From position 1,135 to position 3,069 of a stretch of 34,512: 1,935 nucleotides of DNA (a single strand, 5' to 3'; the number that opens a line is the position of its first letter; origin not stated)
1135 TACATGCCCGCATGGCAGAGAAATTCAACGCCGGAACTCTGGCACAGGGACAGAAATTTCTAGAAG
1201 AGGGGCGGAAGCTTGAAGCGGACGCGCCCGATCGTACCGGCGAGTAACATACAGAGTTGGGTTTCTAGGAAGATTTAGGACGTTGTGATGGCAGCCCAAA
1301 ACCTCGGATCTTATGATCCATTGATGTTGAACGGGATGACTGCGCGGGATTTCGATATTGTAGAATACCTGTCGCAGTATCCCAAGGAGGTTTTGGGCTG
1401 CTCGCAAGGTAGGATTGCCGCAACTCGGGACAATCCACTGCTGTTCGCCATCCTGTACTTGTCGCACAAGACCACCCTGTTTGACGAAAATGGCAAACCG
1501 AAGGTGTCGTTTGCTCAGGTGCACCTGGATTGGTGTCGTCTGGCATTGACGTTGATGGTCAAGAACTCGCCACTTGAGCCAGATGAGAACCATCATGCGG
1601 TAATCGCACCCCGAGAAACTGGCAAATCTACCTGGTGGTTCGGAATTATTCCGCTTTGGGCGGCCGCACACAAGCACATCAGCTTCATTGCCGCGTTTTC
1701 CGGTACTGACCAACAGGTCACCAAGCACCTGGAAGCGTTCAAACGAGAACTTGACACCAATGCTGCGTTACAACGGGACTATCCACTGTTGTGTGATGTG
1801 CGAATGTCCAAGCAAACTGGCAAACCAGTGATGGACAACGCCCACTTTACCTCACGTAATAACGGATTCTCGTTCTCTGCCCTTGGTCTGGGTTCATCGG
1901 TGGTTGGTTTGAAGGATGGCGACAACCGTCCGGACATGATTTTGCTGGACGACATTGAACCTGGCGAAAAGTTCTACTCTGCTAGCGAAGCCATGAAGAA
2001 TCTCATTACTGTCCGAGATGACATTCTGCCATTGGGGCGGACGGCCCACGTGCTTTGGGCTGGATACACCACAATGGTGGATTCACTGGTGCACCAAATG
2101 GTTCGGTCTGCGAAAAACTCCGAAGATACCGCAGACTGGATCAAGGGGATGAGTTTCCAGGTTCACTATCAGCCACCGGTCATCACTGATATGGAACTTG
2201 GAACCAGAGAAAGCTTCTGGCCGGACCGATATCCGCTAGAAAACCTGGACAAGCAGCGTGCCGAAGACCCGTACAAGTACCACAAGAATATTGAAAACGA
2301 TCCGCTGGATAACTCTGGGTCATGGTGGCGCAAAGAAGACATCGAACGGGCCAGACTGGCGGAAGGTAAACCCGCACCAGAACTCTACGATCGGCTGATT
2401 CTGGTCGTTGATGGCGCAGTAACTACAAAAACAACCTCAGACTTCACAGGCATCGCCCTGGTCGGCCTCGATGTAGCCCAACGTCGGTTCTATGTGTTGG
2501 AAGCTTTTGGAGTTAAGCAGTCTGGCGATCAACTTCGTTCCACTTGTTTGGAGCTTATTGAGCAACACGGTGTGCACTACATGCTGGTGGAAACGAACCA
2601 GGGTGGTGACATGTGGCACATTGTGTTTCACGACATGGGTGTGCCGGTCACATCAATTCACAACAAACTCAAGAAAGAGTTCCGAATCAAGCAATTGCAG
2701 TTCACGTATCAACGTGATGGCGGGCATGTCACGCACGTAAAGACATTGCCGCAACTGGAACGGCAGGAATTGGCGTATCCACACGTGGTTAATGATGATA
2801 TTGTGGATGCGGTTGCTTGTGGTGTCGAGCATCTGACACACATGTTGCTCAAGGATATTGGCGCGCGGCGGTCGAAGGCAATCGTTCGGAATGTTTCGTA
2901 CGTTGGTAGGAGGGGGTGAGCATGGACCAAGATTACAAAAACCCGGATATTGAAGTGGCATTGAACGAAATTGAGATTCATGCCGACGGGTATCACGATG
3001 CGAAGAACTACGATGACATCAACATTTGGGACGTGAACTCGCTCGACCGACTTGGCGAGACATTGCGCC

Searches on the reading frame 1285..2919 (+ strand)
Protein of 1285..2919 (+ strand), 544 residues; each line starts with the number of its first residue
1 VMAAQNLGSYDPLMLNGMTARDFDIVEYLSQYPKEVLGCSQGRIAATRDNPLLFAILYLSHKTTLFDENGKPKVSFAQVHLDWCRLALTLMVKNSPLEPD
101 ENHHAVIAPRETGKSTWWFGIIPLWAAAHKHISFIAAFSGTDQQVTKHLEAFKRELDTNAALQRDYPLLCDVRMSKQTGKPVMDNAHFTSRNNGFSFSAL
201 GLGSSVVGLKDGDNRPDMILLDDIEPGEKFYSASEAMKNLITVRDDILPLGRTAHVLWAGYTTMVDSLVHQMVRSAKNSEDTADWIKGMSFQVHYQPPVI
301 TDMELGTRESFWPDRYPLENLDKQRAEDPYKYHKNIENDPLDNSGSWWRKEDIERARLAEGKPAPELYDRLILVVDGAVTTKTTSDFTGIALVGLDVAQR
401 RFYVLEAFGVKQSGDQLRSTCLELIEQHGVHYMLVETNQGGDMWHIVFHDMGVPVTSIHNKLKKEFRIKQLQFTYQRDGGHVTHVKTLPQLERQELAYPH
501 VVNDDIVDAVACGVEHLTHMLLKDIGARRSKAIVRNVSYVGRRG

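Call 10: search_protein_families(library=phrogs, proteins=[window:1285-2919:+], max_evalue=0.001)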
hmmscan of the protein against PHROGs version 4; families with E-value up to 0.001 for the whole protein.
window:1285-2919:+ (544 aa): 4 families
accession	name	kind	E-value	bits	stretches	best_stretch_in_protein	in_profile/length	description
phrog_38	-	head and packaging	8.3e-63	214.2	1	45-529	267-715/760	terminase large subunit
phrog_5573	-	head and packaging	8e-15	55.9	1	309-511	25-228/250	terminase large subunit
phrog_979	-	head and packaging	5.9e-06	26.2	1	345-518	413-600/642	terminase large subunit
phrog_14112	-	unknown function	8.2e-06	26.4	1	95-246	96-242/247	-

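Call 46: search_dna_similar(query=window:1285-2919:+, collection=phages, mode=protein, max_rows=15)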
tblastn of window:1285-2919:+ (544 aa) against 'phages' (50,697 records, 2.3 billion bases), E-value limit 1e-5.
Records with a match: 199; places in all: 201; records where one place covers at least 80% of the query: 24.
Best place of each record, by identity: <60% 199.
By first word of the organism name: Ralstonia 90; Pseudomonas 62; Streptomyces 16; Bacillus 5; Microbacterium 4; Bacteriophage 4; Cronobacter 3; Haemophilus 2; Roseobacter 2; Brevundimonas 2; and 9 more.
By host as written in the record: Ralstonia solanacearum 64; Pseudomonas aeruginosa 29; Pseudomonas aeruginosa PA14 15; - 13; Ralstonia solanacearum Race 3, Biovar 1 6; Streptomyces viridochromogenes DSM40736 5; Streptomyces mirabilis NRRL B-2400 3; Helicobacter pullorum 3; and 49 more.
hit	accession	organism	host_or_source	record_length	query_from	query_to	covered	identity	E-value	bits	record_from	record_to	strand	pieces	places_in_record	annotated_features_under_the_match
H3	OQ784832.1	Streptomyces phage Mulchroom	Streptomyces phage MulchMansion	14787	16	540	94%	37.7%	1e-47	303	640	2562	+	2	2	2: terminase large subunit | right and left terminal repeats are identical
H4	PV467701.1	Microbacterium phage Isperia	Microbacterium paraoxydans NRRL B-24275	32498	40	517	88%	40.4%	2e-79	278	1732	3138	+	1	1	6: terminase large subunit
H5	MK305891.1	Streptomyces phage Gibson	Streptomyces griseus ATCC 10137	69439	36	538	92%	38.3%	3e-87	300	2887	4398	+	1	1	8: terminase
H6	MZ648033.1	Streptomyces phage Rooney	Streptomyces viridochromogenes DSM40736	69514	36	538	92%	38.3%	6e-87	299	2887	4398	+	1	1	8: terminase large subunit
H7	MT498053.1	Streptomyces phage PHTowN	Streptomyces viridochromogenes DSM40736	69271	36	517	89%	39.9%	2e-89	306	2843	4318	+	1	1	8: terminase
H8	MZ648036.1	Streptomyces phage Lizz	Streptomyces viridochromogenes DSM40736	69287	36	517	89%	39.9%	2e-89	306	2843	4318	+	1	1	8: terminase large subunit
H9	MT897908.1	Streptomyces phage ShakeNBake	Streptomyces viridochromogenes DSM40736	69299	36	517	89%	39.9%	2e-89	306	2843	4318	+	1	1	8: terminase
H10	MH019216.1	Streptomyces phage Wentworth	Streptomyces griseus ATCC 10137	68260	36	517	89%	39.5%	4e-89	306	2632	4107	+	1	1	8: terminase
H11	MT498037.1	Streptomyces phage Dryad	Streptomyces viridochromogenes DSM40736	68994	36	532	91%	38.2%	1e-86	298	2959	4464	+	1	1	9: terminase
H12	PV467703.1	Microbacterium phage Wyvern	Microbacterium paraoxydans NRRL B-24275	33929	40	517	88%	39.4%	1e-78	275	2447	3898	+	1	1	8: terminase large subunit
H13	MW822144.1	Streptomyces phage KimJongPhill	Streptomyces mirabilis NRRL B-2400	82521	28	514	90%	38.6%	5e-91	311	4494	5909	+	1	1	8: terminase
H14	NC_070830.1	Streptomyces phage KimJongPhill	Streptomyces mirabilis NRRL B-2400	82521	28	514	90%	38.6%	5e-91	311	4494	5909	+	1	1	8: terminase large subunit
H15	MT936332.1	Streptomyces phage phiRKBJ001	Streptomyces sp. RKBHB-173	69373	34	517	89%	38.5%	3e-87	300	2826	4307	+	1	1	terminase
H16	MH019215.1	Streptomyces phage Yara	Streptomyces toxytricini NRRL B-5426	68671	36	511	88%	38.2%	5e-87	299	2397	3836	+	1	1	7: terminase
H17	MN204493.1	Streptomyces phage Zuko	Streptomyces griseofuscus ATCC 23916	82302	42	514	87%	38.1%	7e-84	290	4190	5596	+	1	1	7: terminase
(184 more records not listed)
